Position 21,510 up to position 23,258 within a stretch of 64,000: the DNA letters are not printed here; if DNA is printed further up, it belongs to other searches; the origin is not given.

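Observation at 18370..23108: Three-subunit flavoprotein / Fe-S / GltD-like reductase directly downstream of the deglycosidase cassette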

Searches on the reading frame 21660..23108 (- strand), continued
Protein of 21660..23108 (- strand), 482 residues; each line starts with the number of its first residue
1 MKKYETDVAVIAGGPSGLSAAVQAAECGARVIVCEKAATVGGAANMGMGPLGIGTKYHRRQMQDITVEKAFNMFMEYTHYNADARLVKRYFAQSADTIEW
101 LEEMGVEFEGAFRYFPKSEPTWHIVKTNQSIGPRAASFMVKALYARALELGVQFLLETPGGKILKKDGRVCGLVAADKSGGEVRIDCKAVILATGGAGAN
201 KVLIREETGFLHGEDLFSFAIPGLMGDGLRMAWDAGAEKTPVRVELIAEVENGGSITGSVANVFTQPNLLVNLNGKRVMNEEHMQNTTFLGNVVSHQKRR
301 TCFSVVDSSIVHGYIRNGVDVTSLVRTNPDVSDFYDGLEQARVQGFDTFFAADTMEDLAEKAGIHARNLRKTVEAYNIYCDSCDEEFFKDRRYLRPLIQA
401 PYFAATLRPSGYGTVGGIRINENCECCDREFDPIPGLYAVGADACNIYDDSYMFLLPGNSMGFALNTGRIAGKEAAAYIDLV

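Call 42: search_solved_structures(query=window:21660-23108:-, max_evalue=1e-32, show_alignments=4)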
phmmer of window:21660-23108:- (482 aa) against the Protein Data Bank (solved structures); distinct sequences matched with E-value up to 1e-32: 6.
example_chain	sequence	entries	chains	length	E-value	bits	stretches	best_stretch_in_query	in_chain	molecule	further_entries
1qo8_A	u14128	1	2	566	2.5e-34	122.4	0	6-243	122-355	FLAVOCYTOCHROME C3 FUMARATE REDUCTASE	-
2b7r_A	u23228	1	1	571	7.5e-33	117.6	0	6-309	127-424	Fumarate reductase flavoprotein subunit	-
1kss_A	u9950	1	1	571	7.5e-33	117.6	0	6-309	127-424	flavocytochrome c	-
1e39_A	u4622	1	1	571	8.7e-33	117.3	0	6-478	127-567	FUMARATE REDUCTASE FLAVOPROTEIN SUBUNIT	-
1p2e_A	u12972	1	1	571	8.8e-33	117.3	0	6-309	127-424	flavocytochrome c3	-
1p2h_A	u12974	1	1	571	9.8e-33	117.2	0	6-309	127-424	flavocytochrome c3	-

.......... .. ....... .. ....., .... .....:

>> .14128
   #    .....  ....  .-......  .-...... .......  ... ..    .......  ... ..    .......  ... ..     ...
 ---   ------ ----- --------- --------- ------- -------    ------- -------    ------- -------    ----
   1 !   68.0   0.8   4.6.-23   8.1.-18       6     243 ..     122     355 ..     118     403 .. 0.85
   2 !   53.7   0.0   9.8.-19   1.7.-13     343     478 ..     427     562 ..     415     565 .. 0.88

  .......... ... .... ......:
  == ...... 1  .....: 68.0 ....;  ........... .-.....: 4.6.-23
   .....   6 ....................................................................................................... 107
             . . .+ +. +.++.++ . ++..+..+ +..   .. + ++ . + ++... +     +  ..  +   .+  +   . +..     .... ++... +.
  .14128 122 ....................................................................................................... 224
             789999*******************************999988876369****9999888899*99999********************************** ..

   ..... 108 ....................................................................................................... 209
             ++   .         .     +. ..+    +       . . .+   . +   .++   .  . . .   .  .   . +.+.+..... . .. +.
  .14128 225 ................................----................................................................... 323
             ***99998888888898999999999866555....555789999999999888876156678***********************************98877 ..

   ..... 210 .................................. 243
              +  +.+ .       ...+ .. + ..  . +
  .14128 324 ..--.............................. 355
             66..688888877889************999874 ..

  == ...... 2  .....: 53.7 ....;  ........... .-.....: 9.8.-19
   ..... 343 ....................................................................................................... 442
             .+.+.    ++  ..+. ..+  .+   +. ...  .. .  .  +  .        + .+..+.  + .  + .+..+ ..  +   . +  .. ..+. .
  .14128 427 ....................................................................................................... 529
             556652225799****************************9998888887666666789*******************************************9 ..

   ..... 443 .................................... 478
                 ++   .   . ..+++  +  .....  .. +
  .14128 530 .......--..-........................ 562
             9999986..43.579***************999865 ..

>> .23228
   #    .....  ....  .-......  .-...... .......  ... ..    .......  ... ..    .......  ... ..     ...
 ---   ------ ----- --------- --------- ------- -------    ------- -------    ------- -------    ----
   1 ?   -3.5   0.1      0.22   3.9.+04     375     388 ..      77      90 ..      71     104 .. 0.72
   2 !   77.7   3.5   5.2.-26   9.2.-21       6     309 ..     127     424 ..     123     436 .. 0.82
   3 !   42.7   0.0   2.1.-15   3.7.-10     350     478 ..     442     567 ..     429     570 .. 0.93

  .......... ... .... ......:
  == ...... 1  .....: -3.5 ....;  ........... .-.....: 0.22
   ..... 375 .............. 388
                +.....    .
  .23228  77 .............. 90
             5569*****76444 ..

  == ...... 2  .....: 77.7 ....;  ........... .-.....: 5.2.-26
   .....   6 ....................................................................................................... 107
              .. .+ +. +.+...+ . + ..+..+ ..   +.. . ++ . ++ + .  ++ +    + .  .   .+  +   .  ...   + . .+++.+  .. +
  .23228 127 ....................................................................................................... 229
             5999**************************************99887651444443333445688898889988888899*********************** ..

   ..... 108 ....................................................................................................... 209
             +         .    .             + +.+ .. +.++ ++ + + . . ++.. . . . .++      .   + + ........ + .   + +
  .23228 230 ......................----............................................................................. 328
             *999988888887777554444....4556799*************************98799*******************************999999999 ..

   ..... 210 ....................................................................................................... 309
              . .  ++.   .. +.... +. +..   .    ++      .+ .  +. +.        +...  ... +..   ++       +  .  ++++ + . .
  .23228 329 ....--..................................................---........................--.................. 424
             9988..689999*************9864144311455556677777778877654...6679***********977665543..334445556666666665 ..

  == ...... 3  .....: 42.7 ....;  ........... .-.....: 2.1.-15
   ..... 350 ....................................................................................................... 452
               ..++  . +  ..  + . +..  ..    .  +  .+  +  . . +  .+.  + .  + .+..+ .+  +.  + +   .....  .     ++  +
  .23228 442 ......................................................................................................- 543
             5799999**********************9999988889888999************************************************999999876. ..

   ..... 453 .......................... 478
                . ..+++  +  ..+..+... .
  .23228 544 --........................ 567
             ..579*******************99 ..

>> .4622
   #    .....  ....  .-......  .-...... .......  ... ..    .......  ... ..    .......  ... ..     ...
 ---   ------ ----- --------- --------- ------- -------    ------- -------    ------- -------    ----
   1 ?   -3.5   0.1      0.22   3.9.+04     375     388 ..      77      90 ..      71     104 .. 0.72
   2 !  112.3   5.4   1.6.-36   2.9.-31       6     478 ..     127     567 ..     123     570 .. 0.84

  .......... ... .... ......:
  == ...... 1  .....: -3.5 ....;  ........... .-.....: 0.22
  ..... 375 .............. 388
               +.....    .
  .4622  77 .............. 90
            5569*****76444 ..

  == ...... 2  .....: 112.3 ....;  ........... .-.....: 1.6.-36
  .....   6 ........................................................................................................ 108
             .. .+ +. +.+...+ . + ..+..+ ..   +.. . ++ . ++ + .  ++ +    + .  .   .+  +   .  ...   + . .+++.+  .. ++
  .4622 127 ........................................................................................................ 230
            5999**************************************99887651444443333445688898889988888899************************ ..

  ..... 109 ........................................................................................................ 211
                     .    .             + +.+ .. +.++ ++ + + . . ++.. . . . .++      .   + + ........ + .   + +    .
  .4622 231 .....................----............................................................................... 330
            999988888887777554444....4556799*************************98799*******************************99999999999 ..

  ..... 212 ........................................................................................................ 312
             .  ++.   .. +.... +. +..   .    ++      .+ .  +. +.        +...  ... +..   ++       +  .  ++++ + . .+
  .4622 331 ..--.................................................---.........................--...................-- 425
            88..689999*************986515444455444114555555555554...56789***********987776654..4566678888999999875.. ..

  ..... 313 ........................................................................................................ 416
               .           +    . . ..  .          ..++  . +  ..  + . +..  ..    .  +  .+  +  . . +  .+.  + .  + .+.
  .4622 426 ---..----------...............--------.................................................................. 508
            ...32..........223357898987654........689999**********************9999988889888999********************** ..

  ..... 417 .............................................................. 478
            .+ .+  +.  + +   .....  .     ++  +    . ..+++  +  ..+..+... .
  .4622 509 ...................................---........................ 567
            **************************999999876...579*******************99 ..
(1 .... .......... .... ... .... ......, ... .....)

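Call 46: search_protein_families(library=pfam, proteins=[L029:282-2378:+, L029:3286-4302:+, L029:4483-5667:+, L029:5818-7146:+, L029:11642-13339:+, L029:14473-16074:+, L029:18098-20302:+, L041:8589-9563:+, L041:7215-8360:-, L047:12380-14950:+], max_evalue=0.0001)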
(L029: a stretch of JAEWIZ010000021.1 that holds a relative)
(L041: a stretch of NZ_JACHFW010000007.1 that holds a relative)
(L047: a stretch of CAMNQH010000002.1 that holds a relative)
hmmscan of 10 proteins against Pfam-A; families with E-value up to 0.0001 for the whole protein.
L029:282-2378:+ (698 aa): 2 families
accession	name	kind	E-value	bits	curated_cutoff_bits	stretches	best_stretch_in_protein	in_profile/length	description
PF17167.11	Glyco_hydro_94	-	4.4e-121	404.9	27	1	201-624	1-420/420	Glycosyl hydrolase 94 superfamily, catalytic domain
PF06165.18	GH94_b-supersand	-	1.8e-42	146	23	1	3-170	75-251/251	Glycosyl hydrolase 94, supersandwich domain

L029:3286-4302:+ (338 aa): 4 families
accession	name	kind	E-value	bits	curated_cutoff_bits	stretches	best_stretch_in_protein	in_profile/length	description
PF12698.13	ABC2_membrane_3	-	4e-38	131.8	31.6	1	21-329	4-346/347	ABC-2 family transporter protein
PF01061.29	ABC2_membrane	-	3.5e-23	82.7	26.9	1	137-300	44-209/211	ABC-2 type transporter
PF12679.13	ABC2_membrane_2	-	4.7e-09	36.3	27.2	1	4-280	1-215/283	ABC-2 family transporter protein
PF12730.13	ABC2_membrane_4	-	2.5e-05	24.8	27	1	141-262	48-171/179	ABC-2 family transporter protein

L029:4483-5667:+ (394 aa): 1 family
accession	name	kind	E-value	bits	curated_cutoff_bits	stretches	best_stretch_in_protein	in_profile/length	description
PF06161.16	DUF975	-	2.6e-35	122.9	34.8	2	135-220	154-239/243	Protein of unknown function (DUF975)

L029:5818-7146:+ (442 aa): 1 family
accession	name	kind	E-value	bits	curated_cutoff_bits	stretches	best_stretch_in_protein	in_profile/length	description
PF01554.23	MatE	-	4.8e-43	147.1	24.9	2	14-175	1-160/161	MatE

L029:11642-13339:+ (565 aa): 3 families
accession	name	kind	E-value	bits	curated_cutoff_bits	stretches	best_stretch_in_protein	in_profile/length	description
PF06580.19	His_kinase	-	4.5e-16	59.3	25.2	1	364-441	2-81/81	Histidine kinase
PF00672.30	HAMP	-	1.7e-09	38.3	25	1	298-348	6-53/53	HAMP domain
PF02518.31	HATPase_c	-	1.7e-08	35.3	26.4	1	460-564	9-110/111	Histidine kinase-, DNA gyrase B-, and HSP90-like ATPase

L029:14473-16074:+ (533 aa): 2 families
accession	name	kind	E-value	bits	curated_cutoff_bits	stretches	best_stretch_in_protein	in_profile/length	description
PF12010.13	DUF3502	-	2.8e-27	95.4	24.4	1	465-531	3-69/69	Domain of unknown function (DUF3502)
PF01547.30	SBP_bac_1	-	1.3e-11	45.5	26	1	104-384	25-303/307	Bacterial extracellular solute-binding protein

L029:18098-20302:+ (734 aa): 3 families
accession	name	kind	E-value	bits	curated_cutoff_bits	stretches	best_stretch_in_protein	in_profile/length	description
PF00933.27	Glyco_hydro_3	-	2.1e-66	225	27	1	22-357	1-316/316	Glycosyl hydrolase family 3 N terminal domain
PF01915.27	Glyco_hydro_3_C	-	6.8e-51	173.5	31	1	396-620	1-200/200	Glycosyl hydrolase family 3 C-terminal domain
PF14310.12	Fn3-like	-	4.8e-22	78.3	25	1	653-722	1-71/71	Fibronectin type III-like domain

L041:8589-9563:+ (324 aa): 2 families
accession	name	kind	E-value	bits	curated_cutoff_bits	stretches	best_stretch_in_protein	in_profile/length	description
PF00056.29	Ldh_1_N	-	1.1e-43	149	27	1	16-153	2-141/141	lactate/malate dehydrogenase, NAD binding domain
PF02866.23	Ldh_1_C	-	1.3e-40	139.7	22.6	1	156-320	1-168/174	lactate/malate dehydrogenase, alpha/beta C-terminal domain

L041:7215-8360:- (381 aa): 6 families
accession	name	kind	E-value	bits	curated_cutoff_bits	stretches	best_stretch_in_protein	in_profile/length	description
PF00535.33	Glycos_transf_2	-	3.2e-23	82.9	23.3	1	17-162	1-154/168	Glycosyl transferase family 2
PF00515.34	TPR_1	-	2.6e-07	30.6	27.8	0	243-271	2-30/34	Tetratricopeptide repeat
PF07719.23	TPR_2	-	1.4e-06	28.4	27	0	243-264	2-23/34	Tetratricopeptide repeat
PF10111.15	Glyco_tranf_2_2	-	3.5e-06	27.2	27.3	1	42-112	31-107/276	Glycosyltransferase like family 2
PF12895.13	ANAPC3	-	1.1e-05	26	27.2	0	204-267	23-81/82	Anaphase-promoting complex, cyclosome, subunit 3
PF13704.12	Glyco_tranf_2_4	-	3.6e-05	24.6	27.5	1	23-100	1-85/98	Glycosyl transferase family 2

L047:12380-14950:+ (856 aa): 13 families
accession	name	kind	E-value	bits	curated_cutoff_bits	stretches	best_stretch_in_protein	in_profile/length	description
PF07992.20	Pyr_redox_2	-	2.7e-61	208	26.1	1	1-294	1-288/291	Pyridine nucleotide-disulphide oxidoreductase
PF01077.27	NIR_SIR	-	2.7e-30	105.3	27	1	638-835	2-150/158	Nitrite and sulphite reductase 4Fe-4S domain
PF00070.33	Pyr_redox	-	1.1e-14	55.2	22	1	151-222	1-71/82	Pyridine nucleotide-disulphide oxidoreductase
PF03460.22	NIR_SIR_ferr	-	4.7e-14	52.3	24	1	569-629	8-68/69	Nitrite/Sulfite reductase ferredoxin-like half domain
PF02852.28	Pyr_redox_dim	-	2.8e-13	50.5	25.3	1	338-433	12-106/110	Pyridine nucleotide-disulphide oxidoreductase, dimerisation domain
PF13738.12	Pyr_redox_3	-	9.4e-10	38.6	30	1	72-280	96-305/305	Pyridine nucleotide-disulphide oxidoreductase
PF12837.12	Fer4_6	-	3.5e-07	30.3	25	0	743-762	4-23/24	4Fe-4S binding domain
PF13237.11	Fer4_10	-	1.1e-06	28.9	25.5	1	711-759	3-53/53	4Fe-4S dicluster domain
PF01266.30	DAO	-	1.2e-06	28.7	27.9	0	152-183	2-33/353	FAD dependent oxidoreductase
PF00581.25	Rhodanese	-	1.4e-06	29.1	22.2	1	456-534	2-96/102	Rhodanese-like domain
PF12797.12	Fer4_2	-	6.8e-06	26.2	24.5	0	740-760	2-22/22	4Fe-4S binding domain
PF12838.12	Fer4_7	-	7.5e-06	26.8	27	1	716-762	1-52/52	4Fe-4S dicluster domain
PF00037.32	Fer4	-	6.7e-05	23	21.1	1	742-763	2-23/24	4Fe-4S binding domain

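Call 73: predict_structure(alignment_id=A2)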
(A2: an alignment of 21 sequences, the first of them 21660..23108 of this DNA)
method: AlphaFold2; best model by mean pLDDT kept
length: 482 residues; sequences in the alignment: 21
mean_pLDDT: 65.2   pTM: 0.64
mean pLDDT of the five models: 65.2, 60.8, 59.9, 59.7, 59.4
residues with pLDDT >= 90: 89; 70-90: 139; 50-70: 97; < 50: 157
segments of 3 or more residues with pLDDT < 50: 38-91, 107-137, 196-198, 213-232, 236-246, 321-328, 385-388, 411-417, 442-460
pLDDT, mean of each block of 10 residues (from residue 1): 92 75 93 67 29 28 37 37 40 55 52 30 31 46 75 81 87 82 91 61 65 44 40 47 52 69 80 86 59 74 92 77 43 83 86 96 96 89 56 81 85 49 72 82 36 39 68 90 84
secondary structure, 60 per line:
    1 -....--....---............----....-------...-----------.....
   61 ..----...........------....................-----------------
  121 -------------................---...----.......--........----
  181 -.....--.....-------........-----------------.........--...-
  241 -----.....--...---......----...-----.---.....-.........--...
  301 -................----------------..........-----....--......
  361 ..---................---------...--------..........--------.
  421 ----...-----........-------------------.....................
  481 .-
elements in order: E2-5 E8-11 H15-26 E31-34 H56-62 H67-77 H84-103 H134-149 E153-155 E160-166 E169-176 E182-186 E189-193 H201-208 H226-234 E246-250 H259-264 E269-271 H281-285 H287-295 E302-307 H308-317 H334-343 E349-352 H355-362 H366-381 E402-411 E425-427 E433-440 H460-481

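Call 83: search_protein_families(library=ncbifam, proteins=[L017:11597-11941:+, L017:4777-5745:+], max_evalue=0.001)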
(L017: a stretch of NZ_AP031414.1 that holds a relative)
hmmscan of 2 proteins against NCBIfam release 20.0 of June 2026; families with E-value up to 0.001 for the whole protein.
L017:11597-11941:+ (114 aa): 0 families

L017:4777-5745:+ (322 aa): 2 families
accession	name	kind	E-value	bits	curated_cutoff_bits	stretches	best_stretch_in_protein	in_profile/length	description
TIGR04379.1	myo_inos_iolE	equivalog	2.4e-09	37.2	290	1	86-296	58-268/290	myo-inosose-2 dehydratase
NF041099.2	keto_glucon_epim_IolO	equivalog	4.6e-09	36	300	1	102-241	81-213/269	5-keto-L-gluconate epimerase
